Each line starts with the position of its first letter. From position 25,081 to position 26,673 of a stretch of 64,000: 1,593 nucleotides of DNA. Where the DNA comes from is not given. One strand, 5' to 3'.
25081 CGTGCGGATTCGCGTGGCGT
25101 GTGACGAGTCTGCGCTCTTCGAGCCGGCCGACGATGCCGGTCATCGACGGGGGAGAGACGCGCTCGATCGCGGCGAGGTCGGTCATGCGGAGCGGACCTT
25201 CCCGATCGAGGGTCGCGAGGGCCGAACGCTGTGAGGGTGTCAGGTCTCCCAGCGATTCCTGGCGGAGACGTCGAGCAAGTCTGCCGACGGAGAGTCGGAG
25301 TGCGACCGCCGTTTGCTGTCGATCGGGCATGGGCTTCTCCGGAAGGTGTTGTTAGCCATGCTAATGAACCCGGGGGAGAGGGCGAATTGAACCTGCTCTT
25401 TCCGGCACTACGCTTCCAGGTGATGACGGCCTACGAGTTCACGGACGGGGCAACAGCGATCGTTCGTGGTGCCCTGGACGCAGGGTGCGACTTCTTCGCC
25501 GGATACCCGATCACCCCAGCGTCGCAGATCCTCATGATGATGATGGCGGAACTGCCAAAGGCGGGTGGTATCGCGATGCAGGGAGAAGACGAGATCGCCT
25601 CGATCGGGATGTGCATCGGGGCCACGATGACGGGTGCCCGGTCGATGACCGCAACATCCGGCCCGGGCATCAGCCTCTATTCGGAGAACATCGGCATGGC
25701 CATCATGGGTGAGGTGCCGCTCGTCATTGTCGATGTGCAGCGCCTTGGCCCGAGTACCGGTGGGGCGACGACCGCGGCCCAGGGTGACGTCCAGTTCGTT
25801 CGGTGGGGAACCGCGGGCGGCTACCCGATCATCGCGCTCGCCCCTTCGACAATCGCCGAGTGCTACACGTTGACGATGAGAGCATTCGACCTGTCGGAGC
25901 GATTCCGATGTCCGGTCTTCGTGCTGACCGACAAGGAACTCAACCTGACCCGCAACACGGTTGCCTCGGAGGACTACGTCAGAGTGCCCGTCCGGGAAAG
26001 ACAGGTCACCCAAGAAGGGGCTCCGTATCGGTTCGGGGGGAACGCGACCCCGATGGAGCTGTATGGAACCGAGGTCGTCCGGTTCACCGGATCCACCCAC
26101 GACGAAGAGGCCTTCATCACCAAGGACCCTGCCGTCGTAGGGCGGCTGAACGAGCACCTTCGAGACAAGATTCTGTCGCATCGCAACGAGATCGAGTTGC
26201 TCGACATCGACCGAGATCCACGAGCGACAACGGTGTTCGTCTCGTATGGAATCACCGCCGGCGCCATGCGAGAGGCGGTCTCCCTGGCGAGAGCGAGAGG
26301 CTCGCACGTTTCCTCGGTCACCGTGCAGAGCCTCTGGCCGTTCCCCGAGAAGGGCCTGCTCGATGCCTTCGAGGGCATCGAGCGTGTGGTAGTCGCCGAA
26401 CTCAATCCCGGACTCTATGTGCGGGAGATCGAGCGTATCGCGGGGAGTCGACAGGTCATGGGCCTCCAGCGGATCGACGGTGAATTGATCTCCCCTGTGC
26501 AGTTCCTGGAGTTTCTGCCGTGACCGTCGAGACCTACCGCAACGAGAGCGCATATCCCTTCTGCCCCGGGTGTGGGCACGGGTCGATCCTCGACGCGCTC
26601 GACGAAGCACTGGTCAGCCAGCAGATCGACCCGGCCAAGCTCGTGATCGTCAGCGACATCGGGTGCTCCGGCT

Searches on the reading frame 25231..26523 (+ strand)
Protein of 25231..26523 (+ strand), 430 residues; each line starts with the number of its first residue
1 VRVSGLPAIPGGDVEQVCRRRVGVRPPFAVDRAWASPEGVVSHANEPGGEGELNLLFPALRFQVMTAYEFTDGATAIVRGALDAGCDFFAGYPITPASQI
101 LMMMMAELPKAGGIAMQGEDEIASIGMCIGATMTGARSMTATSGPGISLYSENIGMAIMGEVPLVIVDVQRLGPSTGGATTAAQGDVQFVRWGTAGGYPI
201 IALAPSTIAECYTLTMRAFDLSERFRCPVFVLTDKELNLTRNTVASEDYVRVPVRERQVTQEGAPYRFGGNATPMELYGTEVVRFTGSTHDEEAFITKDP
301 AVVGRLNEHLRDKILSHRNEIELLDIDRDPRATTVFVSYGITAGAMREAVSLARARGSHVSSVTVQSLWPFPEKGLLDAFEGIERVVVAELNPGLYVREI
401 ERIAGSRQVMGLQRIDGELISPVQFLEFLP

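Call 6: search_protein_families(library=pfam, proteins=[window:25231-26523:+], max_evalue=0.00001)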
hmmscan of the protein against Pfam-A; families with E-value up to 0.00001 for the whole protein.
window:25231-26523:+ (430 aa): 2 families
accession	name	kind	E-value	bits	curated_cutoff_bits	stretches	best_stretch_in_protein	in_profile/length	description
PF01855.24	POR_N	-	2e-56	191.8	27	1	80-299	2-220/231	Pyruvate flavodoxin/ferredoxin oxidoreductase, thiamine diP-bdg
PF17147.9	PFOR_II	-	5.3e-14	52.9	27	1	332-423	1-100/102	Pyruvate:ferredoxin oxidoreductase core domain II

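Call 8: search_protein_families(library=ncbifam, proteins=[window:25231-26523:+], max_evalue=1e-10)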
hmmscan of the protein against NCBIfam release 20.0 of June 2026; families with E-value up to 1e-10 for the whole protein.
window:25231-26523:+ (430 aa): 10 families
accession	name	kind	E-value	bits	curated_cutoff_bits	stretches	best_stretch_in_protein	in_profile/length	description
NF006412.0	PRK08659.1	equivalog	1.9e-114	382.8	411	1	65-427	2-371/378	2-oxoacid:acceptor oxidoreductase subunit alpha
TIGR03710.1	OAFO_sf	subfamily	1.3e-98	331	482.75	1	67-423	192-555/561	2-oxoacid:acceptor oxidoreductase subunit alpha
NF007206.0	PRK09627.1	equivalog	8.4e-86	288.2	579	1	71-426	6-369/375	2-oxoglutarate synthase subunit alpha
NF005507.0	PRK07119.1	subfamily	1.2e-66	224.9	399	1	69-427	5-343/352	3-methyl-2-oxobutanoate dehydrogenase subunit VorB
NF041170.1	Oxoac_fdxalpha_Archa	equivalog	2.9e-58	197.7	800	1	71-392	238-581/636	2-oxoacid:ferredoxin oxidoreductase subunit alpha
TIGR03336.1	IOR_alpha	equivalog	4.2e-19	68.3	650.9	1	72-252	6-180/595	indolepyruvate ferredoxin oxidoreductase subunit alpha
NF006232.0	PRK08366.1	equivalog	5.1e-18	64.9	646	1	73-392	12-324/394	2-ketoisovalerate ferredoxin oxidoreductase subunit alpha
NF007201.0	PRK09622.1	equivalog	5.8e-15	55.1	590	1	67-386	9-322/405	2-oxoacid:ferredoxin oxidoreductase subunit alpha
NF040682.1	PorA_Arch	equivalog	1.1e-14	54.1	550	0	72-171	7-108/387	pyruvate synthase subunit PorA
NF045764.1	PhenlGlyoxDHPadG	equivalog_domain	1.7e-13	49.9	700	0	71-173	5-109/398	NADH-dependent phenylglyoxylate dehydrogenase subunit alpha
